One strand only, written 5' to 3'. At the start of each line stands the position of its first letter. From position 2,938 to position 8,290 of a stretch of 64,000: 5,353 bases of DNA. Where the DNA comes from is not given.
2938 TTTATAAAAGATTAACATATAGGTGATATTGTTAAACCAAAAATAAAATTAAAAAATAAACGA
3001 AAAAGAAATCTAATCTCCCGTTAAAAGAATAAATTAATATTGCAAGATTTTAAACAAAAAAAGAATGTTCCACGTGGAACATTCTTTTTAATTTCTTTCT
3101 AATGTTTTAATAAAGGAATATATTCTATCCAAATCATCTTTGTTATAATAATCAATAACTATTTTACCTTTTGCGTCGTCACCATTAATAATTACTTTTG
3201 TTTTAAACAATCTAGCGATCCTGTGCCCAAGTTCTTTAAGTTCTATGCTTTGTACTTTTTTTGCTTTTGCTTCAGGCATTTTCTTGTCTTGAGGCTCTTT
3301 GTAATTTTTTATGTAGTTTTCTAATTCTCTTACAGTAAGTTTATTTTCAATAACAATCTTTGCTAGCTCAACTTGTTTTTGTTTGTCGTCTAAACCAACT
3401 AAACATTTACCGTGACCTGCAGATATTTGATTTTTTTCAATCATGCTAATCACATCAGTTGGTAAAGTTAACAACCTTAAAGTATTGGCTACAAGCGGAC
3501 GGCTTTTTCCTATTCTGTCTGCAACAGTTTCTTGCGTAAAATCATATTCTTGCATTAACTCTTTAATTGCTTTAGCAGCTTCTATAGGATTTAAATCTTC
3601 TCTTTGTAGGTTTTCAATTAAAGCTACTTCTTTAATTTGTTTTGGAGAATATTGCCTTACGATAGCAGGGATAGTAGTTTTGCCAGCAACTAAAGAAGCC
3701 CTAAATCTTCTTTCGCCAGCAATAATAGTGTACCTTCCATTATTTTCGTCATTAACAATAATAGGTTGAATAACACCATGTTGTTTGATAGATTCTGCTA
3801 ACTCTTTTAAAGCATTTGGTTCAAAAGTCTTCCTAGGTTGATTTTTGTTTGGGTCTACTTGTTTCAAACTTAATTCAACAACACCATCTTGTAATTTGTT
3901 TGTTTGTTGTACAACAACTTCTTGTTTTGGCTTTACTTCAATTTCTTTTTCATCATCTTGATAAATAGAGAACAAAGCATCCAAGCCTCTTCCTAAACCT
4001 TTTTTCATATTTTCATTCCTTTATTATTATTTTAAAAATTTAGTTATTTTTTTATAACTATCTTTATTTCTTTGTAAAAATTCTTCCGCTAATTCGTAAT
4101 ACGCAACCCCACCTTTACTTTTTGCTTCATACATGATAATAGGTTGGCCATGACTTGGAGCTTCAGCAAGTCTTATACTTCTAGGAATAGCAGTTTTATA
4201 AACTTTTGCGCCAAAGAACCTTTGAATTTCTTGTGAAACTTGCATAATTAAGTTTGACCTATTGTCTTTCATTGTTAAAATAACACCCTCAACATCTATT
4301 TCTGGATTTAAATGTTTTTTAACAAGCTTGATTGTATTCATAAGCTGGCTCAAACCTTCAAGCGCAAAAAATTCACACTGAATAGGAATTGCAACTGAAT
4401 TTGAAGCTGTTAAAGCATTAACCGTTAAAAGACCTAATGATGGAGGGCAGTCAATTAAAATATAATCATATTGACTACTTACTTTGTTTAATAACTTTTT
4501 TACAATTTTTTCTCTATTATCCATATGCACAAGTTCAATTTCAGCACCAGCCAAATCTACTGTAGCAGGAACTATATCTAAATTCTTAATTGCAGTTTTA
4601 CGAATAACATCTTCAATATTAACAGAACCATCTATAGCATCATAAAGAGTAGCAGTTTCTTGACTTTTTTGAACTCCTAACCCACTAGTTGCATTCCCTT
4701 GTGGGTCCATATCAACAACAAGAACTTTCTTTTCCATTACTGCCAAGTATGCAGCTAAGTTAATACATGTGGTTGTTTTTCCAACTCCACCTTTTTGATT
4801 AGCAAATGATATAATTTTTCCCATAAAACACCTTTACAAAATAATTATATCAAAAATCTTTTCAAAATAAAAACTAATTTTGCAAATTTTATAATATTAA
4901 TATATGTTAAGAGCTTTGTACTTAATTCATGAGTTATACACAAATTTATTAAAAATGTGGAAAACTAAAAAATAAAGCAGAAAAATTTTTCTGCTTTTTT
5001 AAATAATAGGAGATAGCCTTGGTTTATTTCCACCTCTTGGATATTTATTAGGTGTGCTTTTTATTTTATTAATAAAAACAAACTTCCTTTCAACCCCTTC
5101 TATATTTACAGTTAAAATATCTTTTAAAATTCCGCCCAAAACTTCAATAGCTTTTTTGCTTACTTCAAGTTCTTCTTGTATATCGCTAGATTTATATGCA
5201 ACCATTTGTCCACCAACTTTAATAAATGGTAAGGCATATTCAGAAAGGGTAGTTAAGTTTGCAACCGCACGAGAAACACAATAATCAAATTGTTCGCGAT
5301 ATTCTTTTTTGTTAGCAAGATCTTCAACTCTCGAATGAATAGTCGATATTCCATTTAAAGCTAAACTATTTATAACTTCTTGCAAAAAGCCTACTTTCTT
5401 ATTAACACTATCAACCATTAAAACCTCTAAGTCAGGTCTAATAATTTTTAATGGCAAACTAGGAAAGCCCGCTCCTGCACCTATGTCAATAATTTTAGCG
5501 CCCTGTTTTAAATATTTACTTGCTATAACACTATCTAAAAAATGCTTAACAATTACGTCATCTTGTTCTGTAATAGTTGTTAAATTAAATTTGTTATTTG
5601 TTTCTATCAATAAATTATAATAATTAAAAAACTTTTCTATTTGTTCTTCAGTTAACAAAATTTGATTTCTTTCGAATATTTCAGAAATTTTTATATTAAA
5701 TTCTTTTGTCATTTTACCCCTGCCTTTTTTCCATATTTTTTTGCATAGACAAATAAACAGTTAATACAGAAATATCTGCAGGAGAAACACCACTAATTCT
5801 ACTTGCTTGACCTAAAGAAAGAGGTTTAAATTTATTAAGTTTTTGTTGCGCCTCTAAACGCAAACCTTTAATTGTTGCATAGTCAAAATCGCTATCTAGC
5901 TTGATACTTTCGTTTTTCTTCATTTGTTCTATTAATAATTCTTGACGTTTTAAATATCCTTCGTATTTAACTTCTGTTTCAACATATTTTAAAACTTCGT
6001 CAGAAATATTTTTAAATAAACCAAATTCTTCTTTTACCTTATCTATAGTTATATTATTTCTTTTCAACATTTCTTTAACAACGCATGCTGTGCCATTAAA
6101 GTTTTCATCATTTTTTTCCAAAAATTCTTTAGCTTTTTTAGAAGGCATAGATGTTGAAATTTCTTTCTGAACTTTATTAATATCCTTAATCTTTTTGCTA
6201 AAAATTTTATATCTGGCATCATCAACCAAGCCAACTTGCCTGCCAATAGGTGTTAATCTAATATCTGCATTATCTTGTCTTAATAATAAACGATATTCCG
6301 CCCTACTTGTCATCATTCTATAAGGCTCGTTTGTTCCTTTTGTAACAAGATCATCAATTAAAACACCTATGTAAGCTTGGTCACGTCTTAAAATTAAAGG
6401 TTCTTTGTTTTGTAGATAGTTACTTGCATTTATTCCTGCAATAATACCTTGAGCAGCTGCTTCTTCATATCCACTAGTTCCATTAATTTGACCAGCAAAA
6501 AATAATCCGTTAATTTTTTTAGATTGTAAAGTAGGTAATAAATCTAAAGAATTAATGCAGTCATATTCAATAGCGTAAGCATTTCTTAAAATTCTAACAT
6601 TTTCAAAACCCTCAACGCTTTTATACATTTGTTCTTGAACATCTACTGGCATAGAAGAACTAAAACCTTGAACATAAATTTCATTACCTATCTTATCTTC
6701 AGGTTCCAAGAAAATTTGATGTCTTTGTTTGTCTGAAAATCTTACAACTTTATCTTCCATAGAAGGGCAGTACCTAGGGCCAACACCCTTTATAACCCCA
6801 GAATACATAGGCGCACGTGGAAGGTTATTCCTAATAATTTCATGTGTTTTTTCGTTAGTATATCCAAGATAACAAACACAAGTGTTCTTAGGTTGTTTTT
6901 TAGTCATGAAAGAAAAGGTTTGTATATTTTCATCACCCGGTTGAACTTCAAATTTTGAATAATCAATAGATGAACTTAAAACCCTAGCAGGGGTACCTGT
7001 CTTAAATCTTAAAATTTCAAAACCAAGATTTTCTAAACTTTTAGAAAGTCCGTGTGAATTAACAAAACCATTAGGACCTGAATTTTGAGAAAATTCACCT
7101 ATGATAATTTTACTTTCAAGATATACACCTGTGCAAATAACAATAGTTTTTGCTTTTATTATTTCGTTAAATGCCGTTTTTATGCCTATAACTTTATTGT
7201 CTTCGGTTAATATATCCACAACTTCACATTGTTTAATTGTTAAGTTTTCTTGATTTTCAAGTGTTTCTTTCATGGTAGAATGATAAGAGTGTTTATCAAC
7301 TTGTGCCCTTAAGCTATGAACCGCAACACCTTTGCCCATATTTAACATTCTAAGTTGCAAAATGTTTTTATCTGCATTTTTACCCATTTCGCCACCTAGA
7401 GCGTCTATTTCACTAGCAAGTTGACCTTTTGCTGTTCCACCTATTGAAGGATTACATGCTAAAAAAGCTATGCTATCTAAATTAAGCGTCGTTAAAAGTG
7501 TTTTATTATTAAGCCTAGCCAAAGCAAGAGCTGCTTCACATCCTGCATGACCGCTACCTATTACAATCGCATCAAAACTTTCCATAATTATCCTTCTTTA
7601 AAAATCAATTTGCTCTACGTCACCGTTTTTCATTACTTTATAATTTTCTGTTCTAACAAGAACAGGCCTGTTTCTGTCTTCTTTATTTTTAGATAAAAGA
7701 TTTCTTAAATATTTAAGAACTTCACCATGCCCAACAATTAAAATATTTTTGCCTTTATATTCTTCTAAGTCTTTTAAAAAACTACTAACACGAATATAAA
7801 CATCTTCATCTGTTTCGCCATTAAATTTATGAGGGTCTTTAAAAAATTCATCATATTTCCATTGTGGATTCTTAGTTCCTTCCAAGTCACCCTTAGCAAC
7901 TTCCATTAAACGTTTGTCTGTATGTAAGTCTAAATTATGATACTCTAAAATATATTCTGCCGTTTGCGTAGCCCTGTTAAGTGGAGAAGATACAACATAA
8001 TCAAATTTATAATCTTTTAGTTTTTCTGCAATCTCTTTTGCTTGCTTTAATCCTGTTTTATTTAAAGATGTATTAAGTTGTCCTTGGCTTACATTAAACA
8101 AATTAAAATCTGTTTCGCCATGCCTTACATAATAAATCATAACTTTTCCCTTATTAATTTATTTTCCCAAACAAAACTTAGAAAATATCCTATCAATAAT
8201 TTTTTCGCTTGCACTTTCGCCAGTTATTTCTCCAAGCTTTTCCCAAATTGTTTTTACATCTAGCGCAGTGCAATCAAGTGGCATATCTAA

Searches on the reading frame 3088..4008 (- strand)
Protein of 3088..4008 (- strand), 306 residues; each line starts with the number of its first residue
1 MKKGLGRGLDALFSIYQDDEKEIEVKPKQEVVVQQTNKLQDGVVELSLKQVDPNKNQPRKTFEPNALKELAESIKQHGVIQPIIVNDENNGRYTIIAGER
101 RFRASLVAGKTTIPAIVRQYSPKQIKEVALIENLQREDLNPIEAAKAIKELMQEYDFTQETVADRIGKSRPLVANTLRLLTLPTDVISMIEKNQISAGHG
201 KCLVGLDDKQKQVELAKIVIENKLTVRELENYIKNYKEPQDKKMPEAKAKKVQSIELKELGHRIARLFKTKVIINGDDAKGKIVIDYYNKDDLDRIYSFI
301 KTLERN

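Call 74: search_protein_families(library=pfam, proteins=[window:3088-4008:-], max_evalue=0.00001)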
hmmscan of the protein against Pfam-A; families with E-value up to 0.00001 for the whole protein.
window:3088-4008:- (306 aa): 3 families
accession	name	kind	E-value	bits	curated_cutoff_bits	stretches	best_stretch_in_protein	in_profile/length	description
PF17762.8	HTH_ParB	-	6e-38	129.5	22.6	1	137-237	1-101/102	ParB HTH domain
PF02195.25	ParB_N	-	3.4e-33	114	26.3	1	44-135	4-95/95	ParB N-terminal domain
PF23552.2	ParB_C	-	3.7e-06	26.7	23.8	1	256-300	4-49/50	ParB dimerisation domain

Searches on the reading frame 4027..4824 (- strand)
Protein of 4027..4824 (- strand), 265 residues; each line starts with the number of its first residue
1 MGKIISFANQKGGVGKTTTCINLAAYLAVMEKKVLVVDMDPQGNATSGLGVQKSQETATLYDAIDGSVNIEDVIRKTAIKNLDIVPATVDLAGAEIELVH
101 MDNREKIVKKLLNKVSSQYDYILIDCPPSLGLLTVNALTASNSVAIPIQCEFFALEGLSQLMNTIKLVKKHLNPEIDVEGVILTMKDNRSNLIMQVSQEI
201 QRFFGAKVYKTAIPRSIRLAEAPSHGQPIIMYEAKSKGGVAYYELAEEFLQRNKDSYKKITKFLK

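Call 74: search_protein_families(library=pfam, proteins=[window:4027-4824:-], max_evalue=0.00001)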
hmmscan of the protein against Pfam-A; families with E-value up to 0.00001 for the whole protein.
window:4027-4824:- (265 aa): 8 families
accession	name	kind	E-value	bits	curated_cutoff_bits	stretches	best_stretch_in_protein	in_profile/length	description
PF13614.12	AAA_31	-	7e-72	241.5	27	1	3-177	2-176/177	AAA domain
PF01656.29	CbiA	-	3.8e-30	104.9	25.4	1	5-229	1-125/125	CobQ/CobB/MinD/ParA nucleotide binding domain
PF00142.24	Fer4_NifH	-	5.6e-12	46.1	25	1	10-254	7-249/271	4Fe-4S iron sulfur cluster binding proteins, NifH/frxC family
PF09140.17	MipZ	-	9.1e-12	45.3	20.7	1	4-163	2-144/262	ATPase MipZ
PF10609.15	ParA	-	1.7e-11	44.5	27.1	1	3-144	4-140/246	NUBPL iron-transfer P-loop NTPase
PF06564.18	CBP_BcsQ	-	2.6e-10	40.7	21.3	1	5-145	4-143/234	Cellulose biosynthesis protein BcsQ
PF02374.21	ArsA_ATPase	-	3.5e-08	33.5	24.3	1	9-130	7-139/305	Anion-transporting ATPase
PF00448.28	SRP54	-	8.5e-07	29.2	22.7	0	13-40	11-38/196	SRP54-type protein, GTPase domain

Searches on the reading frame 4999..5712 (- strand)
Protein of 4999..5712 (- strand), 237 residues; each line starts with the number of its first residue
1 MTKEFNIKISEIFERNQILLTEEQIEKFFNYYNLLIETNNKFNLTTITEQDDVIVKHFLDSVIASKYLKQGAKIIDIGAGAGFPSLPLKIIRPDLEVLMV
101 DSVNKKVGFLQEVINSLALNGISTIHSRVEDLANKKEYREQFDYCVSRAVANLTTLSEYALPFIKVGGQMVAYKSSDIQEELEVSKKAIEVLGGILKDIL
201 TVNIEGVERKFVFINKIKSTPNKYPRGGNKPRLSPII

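Call 74: search_protein_families(library=pfam, proteins=[window:4999-5712:-], max_evalue=0.00001)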
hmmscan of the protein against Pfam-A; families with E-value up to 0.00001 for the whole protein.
window:4999-5712:- (237 aa): 3 families
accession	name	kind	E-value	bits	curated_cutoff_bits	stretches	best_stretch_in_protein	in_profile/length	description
PF02527.21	GidB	-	4.5e-51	173.2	27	1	24-202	1-176/184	rRNA small subunit methyltransferase G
PF13847.12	Methyltransf_31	-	8e-07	29.3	27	1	69-159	2-92/145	Methyltransferase domain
PF03848.20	TehB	-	2.3e-06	27.6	20.4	1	62-150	23-104/193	Tellurite resistance protein TehB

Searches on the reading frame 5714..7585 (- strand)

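Call 74: search_protein_families(library=pfam, proteins=[window:5714-7585:-], max_evalue=0.00001)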
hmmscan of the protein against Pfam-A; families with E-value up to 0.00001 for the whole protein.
window:5714-7585:- (623 aa): 5 families
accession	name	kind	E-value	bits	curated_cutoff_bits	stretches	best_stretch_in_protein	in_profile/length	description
PF01134.28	GIDA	-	2.1e-160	534.5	22.1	1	5-395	1-391/391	Glucose inhibited division protein A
PF13932.14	SAM_GIDA_C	-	8.1e-26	90.1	27.1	1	553-608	1-56/57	tRNA modifying enzyme MnmG/GidA C-terminal helical bundle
PF21680.2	GIDA_C_1st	-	3.1e-15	57.1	24.7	1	456-549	1-96/96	tRNA modifying enzyme MnmG/GidA C-terminal helical domain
PF07992.20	Pyr_redox_2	-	1.3e-07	31.8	26.1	1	5-154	2-109/291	Pyridine nucleotide-disulphide oxidoreductase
PF12831.13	FAD_oxidored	-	6.5e-06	26.1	27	0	5-153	1-145/416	FAD dependent oxidoreductase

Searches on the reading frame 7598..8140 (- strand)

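Call 74: search_protein_families(library=pfam, proteins=[window:7598-8140:-], max_evalue=0.00001)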
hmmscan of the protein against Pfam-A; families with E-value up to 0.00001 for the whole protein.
window:7598-8140:- (180 aa): 1 family
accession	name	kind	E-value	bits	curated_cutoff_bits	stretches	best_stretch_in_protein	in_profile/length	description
PF00300.27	His_Phos_1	-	5.5e-39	134.3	21.7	1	2-153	1-162/194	Histidine phosphatase superfamily (branch 1)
